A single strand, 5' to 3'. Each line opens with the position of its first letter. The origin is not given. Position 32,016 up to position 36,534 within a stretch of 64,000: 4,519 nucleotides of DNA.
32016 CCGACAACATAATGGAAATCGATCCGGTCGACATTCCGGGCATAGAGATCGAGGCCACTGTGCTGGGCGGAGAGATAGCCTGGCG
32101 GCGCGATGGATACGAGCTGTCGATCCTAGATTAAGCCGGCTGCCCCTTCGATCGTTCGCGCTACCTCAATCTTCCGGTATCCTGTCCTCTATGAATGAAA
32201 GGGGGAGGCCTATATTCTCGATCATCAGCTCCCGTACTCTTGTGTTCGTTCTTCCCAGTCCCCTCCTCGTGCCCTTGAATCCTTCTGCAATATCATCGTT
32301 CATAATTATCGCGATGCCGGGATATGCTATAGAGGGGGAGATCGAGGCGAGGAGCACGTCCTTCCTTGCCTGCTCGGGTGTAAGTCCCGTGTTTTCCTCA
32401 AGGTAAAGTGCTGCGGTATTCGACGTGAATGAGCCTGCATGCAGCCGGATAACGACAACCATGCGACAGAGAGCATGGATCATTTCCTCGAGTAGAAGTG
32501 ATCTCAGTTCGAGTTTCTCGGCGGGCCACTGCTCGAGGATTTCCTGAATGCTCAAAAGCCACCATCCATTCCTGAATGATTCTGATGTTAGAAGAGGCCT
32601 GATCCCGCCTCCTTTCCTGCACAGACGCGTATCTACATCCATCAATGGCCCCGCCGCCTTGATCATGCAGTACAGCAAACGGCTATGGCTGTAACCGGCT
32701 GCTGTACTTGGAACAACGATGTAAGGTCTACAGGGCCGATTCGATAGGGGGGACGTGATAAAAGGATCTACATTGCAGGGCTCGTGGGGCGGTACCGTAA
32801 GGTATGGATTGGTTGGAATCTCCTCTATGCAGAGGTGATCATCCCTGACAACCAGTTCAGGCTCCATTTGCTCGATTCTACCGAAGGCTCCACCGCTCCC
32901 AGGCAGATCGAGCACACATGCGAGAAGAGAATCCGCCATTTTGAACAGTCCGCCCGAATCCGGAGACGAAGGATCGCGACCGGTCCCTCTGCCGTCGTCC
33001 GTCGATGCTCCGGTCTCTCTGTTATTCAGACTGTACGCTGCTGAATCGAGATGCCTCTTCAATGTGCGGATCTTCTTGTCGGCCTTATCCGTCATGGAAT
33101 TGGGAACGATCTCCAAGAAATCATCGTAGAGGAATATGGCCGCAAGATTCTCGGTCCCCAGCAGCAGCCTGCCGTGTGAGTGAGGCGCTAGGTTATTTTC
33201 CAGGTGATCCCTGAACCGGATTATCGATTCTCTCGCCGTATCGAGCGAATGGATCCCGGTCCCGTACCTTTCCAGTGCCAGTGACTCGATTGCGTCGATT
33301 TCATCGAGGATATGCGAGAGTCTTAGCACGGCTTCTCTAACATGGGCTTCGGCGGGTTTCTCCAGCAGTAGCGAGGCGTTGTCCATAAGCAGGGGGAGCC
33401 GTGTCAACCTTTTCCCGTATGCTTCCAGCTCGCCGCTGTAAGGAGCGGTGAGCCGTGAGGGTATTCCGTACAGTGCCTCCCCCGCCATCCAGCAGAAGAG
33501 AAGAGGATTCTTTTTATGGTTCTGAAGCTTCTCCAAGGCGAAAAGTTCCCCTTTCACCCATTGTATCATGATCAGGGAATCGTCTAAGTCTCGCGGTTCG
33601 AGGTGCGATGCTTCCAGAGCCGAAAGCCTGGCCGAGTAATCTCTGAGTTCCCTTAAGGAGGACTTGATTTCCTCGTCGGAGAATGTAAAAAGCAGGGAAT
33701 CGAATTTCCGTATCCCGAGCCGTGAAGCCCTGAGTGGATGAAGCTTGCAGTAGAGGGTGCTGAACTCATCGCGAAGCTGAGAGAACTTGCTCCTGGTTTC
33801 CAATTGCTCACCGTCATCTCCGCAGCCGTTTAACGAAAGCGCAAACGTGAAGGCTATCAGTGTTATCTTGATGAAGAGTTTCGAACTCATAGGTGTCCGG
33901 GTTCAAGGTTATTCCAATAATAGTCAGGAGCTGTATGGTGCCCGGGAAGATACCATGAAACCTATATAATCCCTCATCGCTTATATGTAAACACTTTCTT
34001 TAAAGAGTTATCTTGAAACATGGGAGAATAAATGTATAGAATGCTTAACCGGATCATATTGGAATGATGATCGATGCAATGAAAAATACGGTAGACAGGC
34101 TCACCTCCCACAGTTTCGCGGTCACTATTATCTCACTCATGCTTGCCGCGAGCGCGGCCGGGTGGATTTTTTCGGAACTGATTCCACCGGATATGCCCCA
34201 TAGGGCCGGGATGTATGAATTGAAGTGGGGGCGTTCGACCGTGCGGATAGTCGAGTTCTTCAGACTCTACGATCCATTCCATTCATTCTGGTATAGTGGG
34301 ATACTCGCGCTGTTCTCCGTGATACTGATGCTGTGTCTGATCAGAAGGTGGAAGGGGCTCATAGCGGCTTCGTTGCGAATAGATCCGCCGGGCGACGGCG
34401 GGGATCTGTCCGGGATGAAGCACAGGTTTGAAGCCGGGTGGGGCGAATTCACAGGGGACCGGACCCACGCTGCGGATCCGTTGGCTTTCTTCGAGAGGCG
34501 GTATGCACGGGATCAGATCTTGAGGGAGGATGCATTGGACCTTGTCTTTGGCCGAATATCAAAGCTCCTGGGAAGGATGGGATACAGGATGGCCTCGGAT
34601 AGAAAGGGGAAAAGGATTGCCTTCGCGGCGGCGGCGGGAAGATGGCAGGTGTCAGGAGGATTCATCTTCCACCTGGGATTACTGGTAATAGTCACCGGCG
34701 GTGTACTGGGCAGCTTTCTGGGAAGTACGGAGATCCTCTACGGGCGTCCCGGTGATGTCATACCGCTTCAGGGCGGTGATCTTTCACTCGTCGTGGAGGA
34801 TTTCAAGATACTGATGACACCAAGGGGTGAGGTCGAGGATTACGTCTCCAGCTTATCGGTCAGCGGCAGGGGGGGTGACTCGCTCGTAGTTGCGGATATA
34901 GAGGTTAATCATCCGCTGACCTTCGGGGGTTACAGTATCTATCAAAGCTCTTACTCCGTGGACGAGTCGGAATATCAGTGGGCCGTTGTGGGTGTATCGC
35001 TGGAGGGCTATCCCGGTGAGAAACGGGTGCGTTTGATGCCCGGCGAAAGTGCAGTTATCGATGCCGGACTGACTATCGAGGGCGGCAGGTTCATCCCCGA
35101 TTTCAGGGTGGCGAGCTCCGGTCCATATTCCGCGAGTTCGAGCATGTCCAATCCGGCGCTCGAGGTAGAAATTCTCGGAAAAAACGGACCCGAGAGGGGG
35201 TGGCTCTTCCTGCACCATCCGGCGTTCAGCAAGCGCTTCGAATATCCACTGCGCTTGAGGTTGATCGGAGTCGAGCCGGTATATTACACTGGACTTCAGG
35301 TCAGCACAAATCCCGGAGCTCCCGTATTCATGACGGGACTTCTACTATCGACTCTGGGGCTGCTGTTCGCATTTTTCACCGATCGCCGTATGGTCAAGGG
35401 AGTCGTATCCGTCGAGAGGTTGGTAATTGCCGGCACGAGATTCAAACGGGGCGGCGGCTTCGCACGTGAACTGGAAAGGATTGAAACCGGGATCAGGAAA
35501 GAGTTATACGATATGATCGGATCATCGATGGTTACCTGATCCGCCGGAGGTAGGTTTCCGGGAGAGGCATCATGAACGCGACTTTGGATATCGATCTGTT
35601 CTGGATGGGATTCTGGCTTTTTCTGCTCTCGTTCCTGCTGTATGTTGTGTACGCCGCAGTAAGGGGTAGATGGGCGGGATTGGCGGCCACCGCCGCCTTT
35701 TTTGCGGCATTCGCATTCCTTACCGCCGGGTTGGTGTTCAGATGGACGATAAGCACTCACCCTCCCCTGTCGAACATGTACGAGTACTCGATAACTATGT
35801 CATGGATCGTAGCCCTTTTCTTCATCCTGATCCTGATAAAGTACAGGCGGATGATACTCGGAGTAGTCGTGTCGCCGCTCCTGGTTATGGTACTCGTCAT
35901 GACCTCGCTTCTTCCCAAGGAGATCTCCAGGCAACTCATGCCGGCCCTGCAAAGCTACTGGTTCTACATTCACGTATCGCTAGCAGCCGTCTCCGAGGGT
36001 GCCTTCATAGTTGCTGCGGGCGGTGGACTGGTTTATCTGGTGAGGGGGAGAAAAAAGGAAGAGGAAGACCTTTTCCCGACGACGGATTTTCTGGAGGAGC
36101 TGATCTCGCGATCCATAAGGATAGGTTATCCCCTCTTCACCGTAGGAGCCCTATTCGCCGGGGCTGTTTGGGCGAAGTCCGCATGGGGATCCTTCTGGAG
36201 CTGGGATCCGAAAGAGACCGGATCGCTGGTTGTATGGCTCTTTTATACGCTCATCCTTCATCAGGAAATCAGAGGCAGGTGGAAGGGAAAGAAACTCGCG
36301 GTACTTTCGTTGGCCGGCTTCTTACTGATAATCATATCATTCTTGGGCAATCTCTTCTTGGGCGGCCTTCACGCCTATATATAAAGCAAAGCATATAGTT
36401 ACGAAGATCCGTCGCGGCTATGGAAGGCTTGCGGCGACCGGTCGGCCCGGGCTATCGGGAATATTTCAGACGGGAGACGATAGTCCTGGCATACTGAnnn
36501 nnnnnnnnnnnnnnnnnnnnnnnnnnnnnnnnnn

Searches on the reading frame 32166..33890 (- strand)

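Call 11: search_protein_families(library=pfam, proteins=[window:32166-33890:-], max_evalue=0.00001)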
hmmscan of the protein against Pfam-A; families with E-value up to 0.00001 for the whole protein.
window:32166-33890:- (574 aa): 1 family
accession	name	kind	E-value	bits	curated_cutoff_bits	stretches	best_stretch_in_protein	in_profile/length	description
PF05960.17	DUF885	-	1.8e-13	51.4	32.4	1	52-239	1-205/532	Bacterial protein of unknown function (DUF885)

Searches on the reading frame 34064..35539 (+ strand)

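Call 11: search_protein_families(library=pfam, proteins=[window:34064-35539:+], max_evalue=0.00001)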
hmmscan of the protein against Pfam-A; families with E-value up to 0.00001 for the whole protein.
window:34064-35539:+ (491 aa): 1 family
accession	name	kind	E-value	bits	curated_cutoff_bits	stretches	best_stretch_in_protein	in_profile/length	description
PF05140.19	ResB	-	1.1e-44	153.6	24.6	1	18-471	3-486/486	ResB-like family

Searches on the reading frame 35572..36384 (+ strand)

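Call 48: search_protein_families(library=pfam, proteins=[window:35572-36384:+], max_evalue=0.001)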
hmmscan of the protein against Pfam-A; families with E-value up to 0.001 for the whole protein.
window:35572-36384:+ (270 aa): 1 family
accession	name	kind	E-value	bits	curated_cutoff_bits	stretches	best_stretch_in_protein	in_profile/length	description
PF01578.25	Cytochrom_C_asm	-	2.6e-41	142.1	29.9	1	66-267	1-212/212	Cytochrome C assembly protein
